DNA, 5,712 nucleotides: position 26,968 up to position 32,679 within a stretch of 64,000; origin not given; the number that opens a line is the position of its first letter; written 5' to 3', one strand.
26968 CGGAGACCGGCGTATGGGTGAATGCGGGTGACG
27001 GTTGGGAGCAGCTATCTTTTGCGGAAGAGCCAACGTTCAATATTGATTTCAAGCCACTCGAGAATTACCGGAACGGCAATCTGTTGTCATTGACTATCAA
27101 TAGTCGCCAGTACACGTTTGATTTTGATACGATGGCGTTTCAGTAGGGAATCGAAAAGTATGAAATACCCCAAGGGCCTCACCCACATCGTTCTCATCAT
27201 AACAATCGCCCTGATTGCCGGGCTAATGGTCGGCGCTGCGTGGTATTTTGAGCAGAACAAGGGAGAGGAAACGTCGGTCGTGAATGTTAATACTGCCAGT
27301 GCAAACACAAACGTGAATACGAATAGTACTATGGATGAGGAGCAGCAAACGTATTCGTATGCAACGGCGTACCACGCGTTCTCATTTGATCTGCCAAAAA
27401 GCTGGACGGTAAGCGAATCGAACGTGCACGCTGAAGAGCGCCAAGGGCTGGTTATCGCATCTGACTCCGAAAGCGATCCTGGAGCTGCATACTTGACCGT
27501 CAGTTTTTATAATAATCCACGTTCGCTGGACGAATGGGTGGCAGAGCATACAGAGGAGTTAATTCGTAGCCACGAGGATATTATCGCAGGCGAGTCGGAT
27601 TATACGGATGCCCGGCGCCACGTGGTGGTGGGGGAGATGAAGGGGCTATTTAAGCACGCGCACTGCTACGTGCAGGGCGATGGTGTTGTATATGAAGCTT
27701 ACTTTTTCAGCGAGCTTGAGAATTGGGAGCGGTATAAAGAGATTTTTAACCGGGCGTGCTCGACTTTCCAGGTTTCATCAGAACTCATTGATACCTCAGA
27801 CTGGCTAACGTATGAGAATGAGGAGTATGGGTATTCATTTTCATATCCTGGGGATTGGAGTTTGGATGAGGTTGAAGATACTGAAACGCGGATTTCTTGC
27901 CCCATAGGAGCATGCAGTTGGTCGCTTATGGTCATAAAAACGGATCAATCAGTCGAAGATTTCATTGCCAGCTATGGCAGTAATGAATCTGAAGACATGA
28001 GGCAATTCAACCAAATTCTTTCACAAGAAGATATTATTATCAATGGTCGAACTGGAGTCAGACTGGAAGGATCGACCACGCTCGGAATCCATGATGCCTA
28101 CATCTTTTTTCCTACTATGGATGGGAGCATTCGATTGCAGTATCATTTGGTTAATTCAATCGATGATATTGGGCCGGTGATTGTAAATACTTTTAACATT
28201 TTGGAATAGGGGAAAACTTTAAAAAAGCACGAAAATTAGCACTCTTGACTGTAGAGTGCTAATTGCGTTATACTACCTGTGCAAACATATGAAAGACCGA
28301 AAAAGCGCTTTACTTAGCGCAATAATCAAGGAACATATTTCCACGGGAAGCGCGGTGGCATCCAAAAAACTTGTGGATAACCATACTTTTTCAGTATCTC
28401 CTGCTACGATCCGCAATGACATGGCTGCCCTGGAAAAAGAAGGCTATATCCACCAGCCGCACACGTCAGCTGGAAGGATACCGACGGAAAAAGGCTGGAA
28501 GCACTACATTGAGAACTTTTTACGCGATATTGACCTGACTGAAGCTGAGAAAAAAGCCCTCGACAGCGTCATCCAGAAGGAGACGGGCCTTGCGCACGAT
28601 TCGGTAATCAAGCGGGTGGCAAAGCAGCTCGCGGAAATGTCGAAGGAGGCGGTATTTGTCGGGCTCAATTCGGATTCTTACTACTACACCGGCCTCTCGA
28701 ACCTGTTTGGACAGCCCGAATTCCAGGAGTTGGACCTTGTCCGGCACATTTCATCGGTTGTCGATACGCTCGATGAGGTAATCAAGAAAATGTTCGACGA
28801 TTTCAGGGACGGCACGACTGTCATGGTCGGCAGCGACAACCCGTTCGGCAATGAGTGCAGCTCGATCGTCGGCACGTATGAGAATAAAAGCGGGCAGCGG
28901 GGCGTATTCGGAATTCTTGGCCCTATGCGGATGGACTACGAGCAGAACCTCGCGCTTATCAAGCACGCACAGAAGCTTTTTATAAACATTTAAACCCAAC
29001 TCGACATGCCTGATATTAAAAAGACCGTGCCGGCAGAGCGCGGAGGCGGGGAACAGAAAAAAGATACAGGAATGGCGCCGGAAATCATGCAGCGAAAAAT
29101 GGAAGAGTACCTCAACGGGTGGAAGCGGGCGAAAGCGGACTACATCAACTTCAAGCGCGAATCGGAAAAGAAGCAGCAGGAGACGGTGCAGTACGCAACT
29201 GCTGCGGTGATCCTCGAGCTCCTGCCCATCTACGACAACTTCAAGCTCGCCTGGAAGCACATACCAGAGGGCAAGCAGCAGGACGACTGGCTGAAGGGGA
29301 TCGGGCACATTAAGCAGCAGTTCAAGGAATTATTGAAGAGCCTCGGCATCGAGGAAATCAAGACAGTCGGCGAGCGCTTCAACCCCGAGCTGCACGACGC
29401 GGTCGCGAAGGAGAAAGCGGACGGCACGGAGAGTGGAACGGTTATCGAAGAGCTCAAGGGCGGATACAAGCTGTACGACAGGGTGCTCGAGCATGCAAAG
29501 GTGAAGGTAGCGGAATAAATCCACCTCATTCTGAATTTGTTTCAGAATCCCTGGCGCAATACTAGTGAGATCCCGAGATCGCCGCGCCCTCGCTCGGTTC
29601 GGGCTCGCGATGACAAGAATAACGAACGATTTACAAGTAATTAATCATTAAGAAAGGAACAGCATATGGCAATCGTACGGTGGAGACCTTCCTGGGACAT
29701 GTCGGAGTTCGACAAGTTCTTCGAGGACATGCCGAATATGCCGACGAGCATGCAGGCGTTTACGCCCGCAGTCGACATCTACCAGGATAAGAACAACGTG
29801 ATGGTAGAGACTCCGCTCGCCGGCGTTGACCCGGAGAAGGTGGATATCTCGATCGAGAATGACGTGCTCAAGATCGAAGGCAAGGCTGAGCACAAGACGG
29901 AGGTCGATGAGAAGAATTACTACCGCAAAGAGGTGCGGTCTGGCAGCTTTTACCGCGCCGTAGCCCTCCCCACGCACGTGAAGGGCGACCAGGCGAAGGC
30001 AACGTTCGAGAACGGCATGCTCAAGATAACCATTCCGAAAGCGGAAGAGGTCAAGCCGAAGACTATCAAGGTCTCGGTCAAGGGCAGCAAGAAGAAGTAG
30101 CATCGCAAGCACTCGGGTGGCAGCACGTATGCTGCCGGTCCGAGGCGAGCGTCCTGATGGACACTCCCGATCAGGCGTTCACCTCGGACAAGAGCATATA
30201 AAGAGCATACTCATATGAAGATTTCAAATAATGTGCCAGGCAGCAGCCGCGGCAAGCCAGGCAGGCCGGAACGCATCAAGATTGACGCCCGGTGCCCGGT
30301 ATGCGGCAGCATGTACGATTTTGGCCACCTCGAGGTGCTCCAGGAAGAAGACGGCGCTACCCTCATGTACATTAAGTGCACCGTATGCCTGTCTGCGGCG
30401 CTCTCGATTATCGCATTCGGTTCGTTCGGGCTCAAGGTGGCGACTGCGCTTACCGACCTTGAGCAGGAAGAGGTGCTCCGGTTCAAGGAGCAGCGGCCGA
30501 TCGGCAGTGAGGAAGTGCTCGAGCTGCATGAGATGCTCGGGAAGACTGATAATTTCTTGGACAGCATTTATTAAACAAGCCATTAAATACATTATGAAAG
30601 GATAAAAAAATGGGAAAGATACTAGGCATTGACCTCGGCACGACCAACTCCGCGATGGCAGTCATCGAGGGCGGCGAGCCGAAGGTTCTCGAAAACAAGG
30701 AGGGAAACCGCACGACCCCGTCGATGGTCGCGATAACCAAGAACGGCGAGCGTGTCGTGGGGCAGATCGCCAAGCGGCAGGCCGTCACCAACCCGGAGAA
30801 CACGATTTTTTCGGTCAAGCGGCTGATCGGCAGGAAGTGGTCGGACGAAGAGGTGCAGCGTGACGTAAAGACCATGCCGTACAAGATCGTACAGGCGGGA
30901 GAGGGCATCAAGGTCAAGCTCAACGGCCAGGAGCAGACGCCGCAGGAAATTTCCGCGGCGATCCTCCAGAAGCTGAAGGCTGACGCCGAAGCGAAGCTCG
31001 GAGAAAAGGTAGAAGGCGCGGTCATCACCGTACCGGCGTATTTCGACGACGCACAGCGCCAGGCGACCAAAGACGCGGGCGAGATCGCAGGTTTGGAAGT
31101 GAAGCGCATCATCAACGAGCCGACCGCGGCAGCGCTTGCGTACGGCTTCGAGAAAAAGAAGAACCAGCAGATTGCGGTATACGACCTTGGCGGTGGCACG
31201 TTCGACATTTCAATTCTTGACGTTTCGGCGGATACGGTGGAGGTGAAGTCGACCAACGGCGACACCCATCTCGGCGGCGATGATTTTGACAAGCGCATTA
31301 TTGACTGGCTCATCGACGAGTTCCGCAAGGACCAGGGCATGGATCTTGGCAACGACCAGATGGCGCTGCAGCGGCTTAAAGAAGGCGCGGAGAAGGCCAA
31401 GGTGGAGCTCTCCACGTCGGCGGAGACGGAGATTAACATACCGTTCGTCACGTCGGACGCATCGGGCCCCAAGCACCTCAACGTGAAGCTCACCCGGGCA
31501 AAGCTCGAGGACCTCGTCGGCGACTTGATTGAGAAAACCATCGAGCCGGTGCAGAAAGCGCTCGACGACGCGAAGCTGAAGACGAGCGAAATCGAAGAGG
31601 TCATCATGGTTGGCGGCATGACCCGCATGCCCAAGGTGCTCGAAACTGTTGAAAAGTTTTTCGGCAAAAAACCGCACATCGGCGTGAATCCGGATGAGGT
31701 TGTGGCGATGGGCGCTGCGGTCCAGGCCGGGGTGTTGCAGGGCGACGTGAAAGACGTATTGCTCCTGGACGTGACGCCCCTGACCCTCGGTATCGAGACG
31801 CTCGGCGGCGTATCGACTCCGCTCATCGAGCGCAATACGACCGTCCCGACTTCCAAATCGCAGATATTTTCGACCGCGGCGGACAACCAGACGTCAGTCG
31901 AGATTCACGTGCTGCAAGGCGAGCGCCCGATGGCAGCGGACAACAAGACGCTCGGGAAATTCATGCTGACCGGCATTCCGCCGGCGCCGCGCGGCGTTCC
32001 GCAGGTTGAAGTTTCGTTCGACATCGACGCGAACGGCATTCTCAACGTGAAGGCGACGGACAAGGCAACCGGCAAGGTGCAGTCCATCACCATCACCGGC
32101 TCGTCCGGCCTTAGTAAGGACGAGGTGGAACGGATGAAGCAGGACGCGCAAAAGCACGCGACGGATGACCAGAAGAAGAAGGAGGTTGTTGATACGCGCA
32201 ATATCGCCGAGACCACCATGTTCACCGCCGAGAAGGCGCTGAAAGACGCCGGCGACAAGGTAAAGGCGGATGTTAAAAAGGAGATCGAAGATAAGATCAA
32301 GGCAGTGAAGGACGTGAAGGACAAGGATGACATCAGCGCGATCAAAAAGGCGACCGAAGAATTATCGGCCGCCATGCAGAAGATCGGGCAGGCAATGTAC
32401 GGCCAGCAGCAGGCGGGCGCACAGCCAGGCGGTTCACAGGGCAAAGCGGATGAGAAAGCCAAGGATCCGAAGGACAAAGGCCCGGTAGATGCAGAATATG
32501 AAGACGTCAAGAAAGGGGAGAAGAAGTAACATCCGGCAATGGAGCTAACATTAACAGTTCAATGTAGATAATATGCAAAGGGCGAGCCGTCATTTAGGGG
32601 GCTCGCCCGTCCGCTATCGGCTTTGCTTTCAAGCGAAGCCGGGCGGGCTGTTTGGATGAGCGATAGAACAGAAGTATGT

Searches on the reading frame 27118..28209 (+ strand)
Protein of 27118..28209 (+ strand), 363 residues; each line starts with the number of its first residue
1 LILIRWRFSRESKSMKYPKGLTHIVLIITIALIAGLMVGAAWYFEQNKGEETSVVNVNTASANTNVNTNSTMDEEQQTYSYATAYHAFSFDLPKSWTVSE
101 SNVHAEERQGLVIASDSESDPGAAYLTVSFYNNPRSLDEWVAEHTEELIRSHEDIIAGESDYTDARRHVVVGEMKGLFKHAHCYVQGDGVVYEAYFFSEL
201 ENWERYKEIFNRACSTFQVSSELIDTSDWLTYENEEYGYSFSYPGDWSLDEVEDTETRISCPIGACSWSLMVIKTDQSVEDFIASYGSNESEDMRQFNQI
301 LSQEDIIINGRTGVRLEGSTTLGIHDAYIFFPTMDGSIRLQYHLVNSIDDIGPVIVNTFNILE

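Call 6: search_protein_families(library=pfam, proteins=[window:27118-28209:+], max_evalue=0.01)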
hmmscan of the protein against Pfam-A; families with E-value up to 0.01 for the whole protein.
window:27118-28209:+ (363 aa): 2 families
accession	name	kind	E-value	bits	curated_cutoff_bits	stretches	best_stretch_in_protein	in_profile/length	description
PF18933.6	PsbP_2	-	2.6e-12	47.6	27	2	220-318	35-136/184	PsbP-like protein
PF01789.22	PsbP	-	0.0011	19.5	23.5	0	230-301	4-75/155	PsbP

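Call 89: search_protein_families(library=padloc, proteins=[window:27118-28209:+], max_evalue=0.001)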
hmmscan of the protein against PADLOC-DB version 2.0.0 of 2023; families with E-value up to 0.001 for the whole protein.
window:27118-28209:+ (363 aa): 0 families

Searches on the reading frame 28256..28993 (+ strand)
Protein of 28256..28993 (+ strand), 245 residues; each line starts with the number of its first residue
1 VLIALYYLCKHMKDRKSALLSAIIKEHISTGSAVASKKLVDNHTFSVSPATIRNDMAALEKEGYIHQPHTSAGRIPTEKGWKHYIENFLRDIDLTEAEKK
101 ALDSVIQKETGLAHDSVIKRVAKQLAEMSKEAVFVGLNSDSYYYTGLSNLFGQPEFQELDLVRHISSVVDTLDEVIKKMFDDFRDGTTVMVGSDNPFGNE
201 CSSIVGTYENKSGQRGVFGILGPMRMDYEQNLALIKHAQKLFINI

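Call 6: search_protein_families(library=pfam, proteins=[window:28256-28993:+], max_evalue=0.01)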
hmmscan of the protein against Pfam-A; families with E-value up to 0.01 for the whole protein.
window:28256-28993:+ (245 aa): 3 families
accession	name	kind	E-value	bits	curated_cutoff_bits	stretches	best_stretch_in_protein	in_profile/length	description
PF01628.27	HrcA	-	3.7e-21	76.5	22.2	1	82-230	75-213/215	HrcA protein C terminal domain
PF08220.18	HTH_DeoR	-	6e-05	23.1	21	1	44-73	23-52/57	DeoR-like helix-turn-helix domain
PF08279.18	HTH_11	-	0.0047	17.2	25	1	45-64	25-44/55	HTH domain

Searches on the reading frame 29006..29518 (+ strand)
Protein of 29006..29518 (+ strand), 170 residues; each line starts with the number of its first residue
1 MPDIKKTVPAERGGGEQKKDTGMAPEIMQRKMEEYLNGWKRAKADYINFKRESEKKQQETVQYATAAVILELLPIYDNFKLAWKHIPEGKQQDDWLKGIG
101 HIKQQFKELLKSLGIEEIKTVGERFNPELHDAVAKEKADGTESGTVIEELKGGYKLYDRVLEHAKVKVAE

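Call 6: search_protein_families(library=pfam, proteins=[window:29006-29518:+], max_evalue=0.01)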
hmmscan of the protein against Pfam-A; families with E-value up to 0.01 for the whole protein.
window:29006-29518:+ (170 aa): 1 family
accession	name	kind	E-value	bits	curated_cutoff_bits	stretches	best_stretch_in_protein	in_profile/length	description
PF01025.24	GrpE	-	3.1e-40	138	25.8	1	28-170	23-165/165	GrpE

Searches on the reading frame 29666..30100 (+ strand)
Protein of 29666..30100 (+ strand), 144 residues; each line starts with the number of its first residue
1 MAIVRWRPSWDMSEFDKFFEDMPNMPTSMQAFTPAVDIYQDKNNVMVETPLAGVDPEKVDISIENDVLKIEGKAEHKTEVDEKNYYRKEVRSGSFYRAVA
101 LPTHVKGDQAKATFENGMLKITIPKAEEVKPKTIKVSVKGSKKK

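Call 6: search_protein_families(library=pfam, proteins=[window:29666-30100:+], max_evalue=0.01)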
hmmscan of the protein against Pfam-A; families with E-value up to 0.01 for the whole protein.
window:29666-30100:+ (144 aa): 3 families
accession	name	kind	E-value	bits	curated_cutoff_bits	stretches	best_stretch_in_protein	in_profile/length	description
PF00011.27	HSP20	-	8.2e-21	74.5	20.8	1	37-137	1-100/102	Hsp20/alpha crystallin family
PF17886.7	ArsA_HSP20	-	1.4e-07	31.4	22.5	1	44-122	3-62/63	HSP20-like domain found in ArsA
PF04969.22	CS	-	4e-06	28.2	21.3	1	37-125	4-78/78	CS domain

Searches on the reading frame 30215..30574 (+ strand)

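Call 6: search_protein_families(library=pfam, proteins=[window:30215-30574:+], max_evalue=0.01)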
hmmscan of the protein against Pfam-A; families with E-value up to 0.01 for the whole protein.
window:30215-30574:+ (119 aa): 1 family
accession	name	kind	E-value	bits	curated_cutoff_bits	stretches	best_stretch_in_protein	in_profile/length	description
PF24859.1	FdhE_central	-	0.0091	16.5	27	0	27-60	2-33/39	FdhE, central domain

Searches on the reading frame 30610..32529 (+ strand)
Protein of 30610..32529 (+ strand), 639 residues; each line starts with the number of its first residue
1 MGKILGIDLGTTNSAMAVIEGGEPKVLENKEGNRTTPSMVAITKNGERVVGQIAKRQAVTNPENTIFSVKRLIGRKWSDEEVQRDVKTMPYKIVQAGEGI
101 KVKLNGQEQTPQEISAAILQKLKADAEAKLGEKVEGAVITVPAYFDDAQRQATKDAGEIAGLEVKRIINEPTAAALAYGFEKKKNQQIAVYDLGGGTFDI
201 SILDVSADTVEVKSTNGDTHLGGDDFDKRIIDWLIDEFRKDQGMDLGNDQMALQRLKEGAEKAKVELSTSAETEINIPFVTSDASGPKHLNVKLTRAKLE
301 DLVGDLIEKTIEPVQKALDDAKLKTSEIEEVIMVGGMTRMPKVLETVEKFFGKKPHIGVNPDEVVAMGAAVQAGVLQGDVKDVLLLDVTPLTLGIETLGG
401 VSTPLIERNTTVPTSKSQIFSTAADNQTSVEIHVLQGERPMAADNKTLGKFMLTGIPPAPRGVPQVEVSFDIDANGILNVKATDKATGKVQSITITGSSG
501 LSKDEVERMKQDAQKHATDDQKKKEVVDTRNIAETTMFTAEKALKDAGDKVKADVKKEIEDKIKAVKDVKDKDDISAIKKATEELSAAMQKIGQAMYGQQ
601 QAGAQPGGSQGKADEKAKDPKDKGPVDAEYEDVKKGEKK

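Call 5: search_protein_families(library=pfam, proteins=[window:30610-32529:+], max_evalue=0.01)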
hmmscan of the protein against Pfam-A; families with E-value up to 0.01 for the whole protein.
window:30610-32529:+ (639 aa): 2 families
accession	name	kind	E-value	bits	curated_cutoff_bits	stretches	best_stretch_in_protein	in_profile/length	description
PF00012.26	HSP70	-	3e-259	861.7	20.6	1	4-597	1-598/599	Hsp70 protein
PF06723.19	MreB_Mbl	-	1.6e-15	57.2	27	1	115-370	74-316/327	MreB/Mbl protein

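Call 15: find_related_loci(query=window:30610-32529:+, collection=genome_contigs, flank=10000)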
Query window:30610-32529:+ (639 aa) in genome_contigs; peptide patterns used: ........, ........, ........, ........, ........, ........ (x = any residue, [..] = any of these).
600 stretches matched a pattern (row limit reached: there are more); 594 encode a relative of the query (tblastn E <= 1e-3); the best 80 are kept; 80 distinct loci.
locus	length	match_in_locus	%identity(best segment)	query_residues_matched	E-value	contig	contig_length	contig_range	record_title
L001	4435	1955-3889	77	1-637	0e+0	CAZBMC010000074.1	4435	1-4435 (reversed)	MAG TPA_asm: uncultured Gammaproteobacteria bacterium isolate SRP329715_co1_47 genome assembly, contig: NODE_31137_lengt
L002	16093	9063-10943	74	1-629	0e+0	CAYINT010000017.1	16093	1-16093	MAG TPA_asm: uncultured Gammaproteobacteria bacterium isolate ERP119705_co25_626 genome assembly, contig: NODE_2520_leng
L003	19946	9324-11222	74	1-638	0e+0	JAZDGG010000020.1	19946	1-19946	MAG: bacterium isolate MEGAHIT-group-0.240 k141_9878830, whole genome shotgun sequence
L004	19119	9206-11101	71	1-639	0e+0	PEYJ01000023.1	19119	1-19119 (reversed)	MAG: Parcubacteria group bacterium CG08_land_8_20_14_0_20_48_21 CG08_land_8_20_14_0.20_scaffold_2649_c, whole genome sho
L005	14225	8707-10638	70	1-635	0e+0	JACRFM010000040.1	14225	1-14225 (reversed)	MAG: Candidatus Kerfeldbacteria bacterium isolate NC_groundwater_1725_Pr3_B-0.1um_43_11 SR-2_scaffold_141_1315288, whole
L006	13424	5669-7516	76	1-612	0e+0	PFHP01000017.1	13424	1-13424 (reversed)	MAG: Candidatus Kuenenbacteria bacterium CG_4_8_14_3_um_filter_39_15 CG_4_8_14_3_um_filter_scaffold_2244_c, whole genome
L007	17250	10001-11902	72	1-637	0e+0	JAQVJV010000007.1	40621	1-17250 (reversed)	MAG: Candidatus Moraniibacteriota bacterium isolate STE_71 NODE_1743_length_40621_cov_9.607349_Sandtown_E, whole genome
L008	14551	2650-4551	73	1-634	0e+0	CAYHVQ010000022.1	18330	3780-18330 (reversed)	MAG TPA_asm: uncultured Gammaproteobacteria bacterium isolate ERP119705_co15_630 genome assembly, contig: NODE_3024_leng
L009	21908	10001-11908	70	1-637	0e+0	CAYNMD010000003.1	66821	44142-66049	MAG TPA_asm: uncultured Bdellovibrionales bacterium isolate SRP135725_co1_638 genome assembly, contig: NODE_297_length_6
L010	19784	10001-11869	72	1-614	0e+0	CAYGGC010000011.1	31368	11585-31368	MAG TPA_asm: uncultured Gammaproteobacteria bacterium isolate ERP113451_co1_188 genome assembly, contig: NODE_1593_lengt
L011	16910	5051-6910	72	1-629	0e+0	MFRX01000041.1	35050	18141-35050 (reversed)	MAG: Candidatus Moranbacteria bacterium RIFCSPHIGHO2_02_FULL_40_12b rifcsphigho2_02_scaffold_7621, whole genome shotgun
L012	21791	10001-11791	75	1-597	0e+0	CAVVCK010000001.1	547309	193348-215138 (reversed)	MAG: uncultured bacterium isolate MFD02416.bin.1.123 genome assembly, contig: contig_35454, whole genome shotgun sequenc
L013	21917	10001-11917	69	1-629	0e+0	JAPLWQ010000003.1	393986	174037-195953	MAG: Candidatus Magasanikiibacteriota bacterium isolate LacPavin_0920_SED2_MAG_44_15 LacPavin_0920_SED2_scaffold_578913,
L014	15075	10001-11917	69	1-637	0e+0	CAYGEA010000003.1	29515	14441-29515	MAG TPA_asm: uncultured Bdellovibrionales bacterium isolate ERP113451_co1_285 genome assembly, contig: NODE_1771_length_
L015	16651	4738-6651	68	1-631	0e+0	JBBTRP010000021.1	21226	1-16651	MAG: Patescibacteria group bacterium isolate H52-bin089_1 H52_bin089_1_000000000021, whole genome shotgun sequence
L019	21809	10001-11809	70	1-597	0e+0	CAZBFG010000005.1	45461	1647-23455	MAG TPA_asm: uncultured Bdellovibrionales bacterium isolate ERP113451_co1_34 genome assembly, contig: NODE_728_length_45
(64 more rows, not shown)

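Call 51: search_protein_families(library=pfam, proteins=[L003:11240-12085:+, L003:12107-12538:+, L003:12538-13080:+, L003:13143-13667:+, L003:13664-14254:+, L003:14622-15509:+, L002:11037-11453:+, L002:12018-12944:+, L009:12587-13447:+, L005:11090-11761:+], max_evalue=0.01)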
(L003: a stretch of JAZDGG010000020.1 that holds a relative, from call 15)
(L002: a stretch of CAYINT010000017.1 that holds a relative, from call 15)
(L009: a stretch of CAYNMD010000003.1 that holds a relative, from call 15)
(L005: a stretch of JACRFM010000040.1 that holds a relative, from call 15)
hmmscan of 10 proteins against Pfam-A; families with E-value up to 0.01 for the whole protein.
L003:11240-12085:+ (281 aa): 0 families

L003:12107-12538:+ (143 aa): 1 family
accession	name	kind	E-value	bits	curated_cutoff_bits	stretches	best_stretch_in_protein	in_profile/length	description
PF05014.21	Nuc_deoxyrib_tr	-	6.8e-05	23.4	28.8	1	10-109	8-97/117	Nucleoside 2-deoxyribosyltransferase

L003:12538-13080:+ (180 aa): 3 families
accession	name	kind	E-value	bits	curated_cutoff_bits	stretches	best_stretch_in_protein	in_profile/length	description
PF06821.19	Ser_hydrolase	-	2.4e-14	54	22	1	5-170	2-165/172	Serine hydrolase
PF00561.26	Abhydrolase_1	-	4.3e-05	23.7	25.8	1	7-96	35-103/245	alpha/beta hydrolase fold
PF12697.13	Abhydrolase_6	-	0.00016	22.9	26.3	1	40-130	44-113/217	Alpha/beta hydrolase family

L003:13143-13667:+ (174 aa): 0 families

L003:13664-14254:+ (196 aa): 6 families
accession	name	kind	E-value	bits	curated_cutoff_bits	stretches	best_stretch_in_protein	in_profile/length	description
PF00891.24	Methyltransf_2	-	5.1e-09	36.2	22.3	1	25-129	46-153/210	O-methyltransferase domain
PF08241.18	Methyltransf_11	-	2.2e-07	31.8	21.2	1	47-120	1-78/95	Methyltransferase domain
PF13649.12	Methyltransf_25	-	1.5e-06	29.2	27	1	47-127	2-88/97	Methyltransferase domain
PF13847.12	Methyltransf_31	-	9.9e-06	25.7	27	1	45-120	6-92/145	Methyltransferase domain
PF08242.18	Methyltransf_12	-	7.5e-05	23.8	30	1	47-129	1-89/98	Methyltransferase domain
PF13489.12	Methyltransf_23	-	0.002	18.3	27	1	31-115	10-93/164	Methyltransferase domain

L003:14622-15509:+ (295 aa): 1 family
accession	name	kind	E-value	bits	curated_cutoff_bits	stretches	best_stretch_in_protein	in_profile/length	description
PF03816.19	LytR_cpsA_psr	-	5.7e-25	88.7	24.6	1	70-208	1-149/150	LytR_cpsA_psr family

L002:11037-11453:+ (138 aa): 1 family
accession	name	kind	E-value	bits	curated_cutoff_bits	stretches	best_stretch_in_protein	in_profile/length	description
PF00293.34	NUDIX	-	1.7e-19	70.6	21.1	1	6-130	4-131/134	NUDIX domain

L002:12018-12944:+ (308 aa): 1 family
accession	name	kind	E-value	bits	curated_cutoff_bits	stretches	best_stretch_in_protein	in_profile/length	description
PF03816.19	LytR_cpsA_psr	-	1.9e-22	80.5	24.6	2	83-180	1-90/150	LytR_cpsA_psr family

L009:12587-13447:+ (286 aa): 0 families

L005:11090-11761:+ (223 aa): 1 family
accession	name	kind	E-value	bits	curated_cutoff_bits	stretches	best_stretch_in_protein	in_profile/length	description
PF13875.12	DUF4202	-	3.5e-11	43.7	35.1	1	46-176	21-147/183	Domain of unknown function (DUF4202)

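Call 52: search_protein_families(library=pfam, proteins=[L010:12206-12652:-, L010:12829-13296:+, L010:13308-13877:-, L010:13899-14609:+, L010:14629-14997:-, L010:15112-15717:+, L010:16012-16743:+, L010:16985-17320:+, L010:17958-18527:+, L019:16177-16995:+], max_evalue=0.01)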
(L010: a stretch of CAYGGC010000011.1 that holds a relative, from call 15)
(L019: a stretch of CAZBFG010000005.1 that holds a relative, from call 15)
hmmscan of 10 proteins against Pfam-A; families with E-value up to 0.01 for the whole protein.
L010:12206-12652:- (148 aa): 2 families
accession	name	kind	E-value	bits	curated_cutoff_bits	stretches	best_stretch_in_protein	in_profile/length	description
PF04480.18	DUF559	-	2.7e-32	111.3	20.6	1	25-129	5-107/109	Protein of unknown function (DUF559)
PF18741.7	MTES_1575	-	1.8e-05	25.2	38.2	1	51-126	12-92/96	REase_MTES_1575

L010:12829-13296:+ (155 aa): 0 families

L010:13308-13877:- (189 aa): 0 families

L010:13899-14609:+ (236 aa): 1 family
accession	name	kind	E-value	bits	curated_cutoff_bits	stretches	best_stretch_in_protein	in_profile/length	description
PF20108.4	DUF6498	-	1.9e-06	27.7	23.7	1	21-220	10-200/207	Family of unknown function (DUF6498)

L010:14629-14997:- (122 aa): 0 families

L010:15112-15717:+ (201 aa): 3 families
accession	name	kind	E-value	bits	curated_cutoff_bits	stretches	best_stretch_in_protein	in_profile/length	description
PF13419.12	HAD_2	-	6.9e-11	43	23.8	1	78-185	65-175/178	Haloacid dehalogenase-like hydrolase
PF00702.32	Hydrolase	-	4.8e-09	37.3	26.4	1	11-173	1-182/191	haloacid dehalogenase-like hydrolase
PF03031.24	NIF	-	0.0059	16.7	21.8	1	97-190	45-136/160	NLI interacting factor-like phosphatase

L010:16012-16743:+ (243 aa): 0 families

L010:16985-17320:+ (111 aa): 0 families

L010:17958-18527:+ (189 aa): 2 families
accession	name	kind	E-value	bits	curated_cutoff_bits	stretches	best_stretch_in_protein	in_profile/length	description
PF00692.24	dUTPase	-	7.5e-29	100.6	22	1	62-188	3-129/129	dUTPase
PF22769.1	DCD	-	2.9e-13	50.6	27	1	73-160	58-150/153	dCTP deaminase-like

L019:16177-16995:+ (272 aa): 2 families
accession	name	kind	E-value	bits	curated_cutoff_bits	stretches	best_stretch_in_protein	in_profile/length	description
PF04321.23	RmlD_sub_bind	-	7e-22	78.3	27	1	85-269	89-278/287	RmlD substrate binding domain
PF01370.27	Epimerase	-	3.4e-08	33.7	20.9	1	6-176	4-204/240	NAD dependent epimerase/dehydratase family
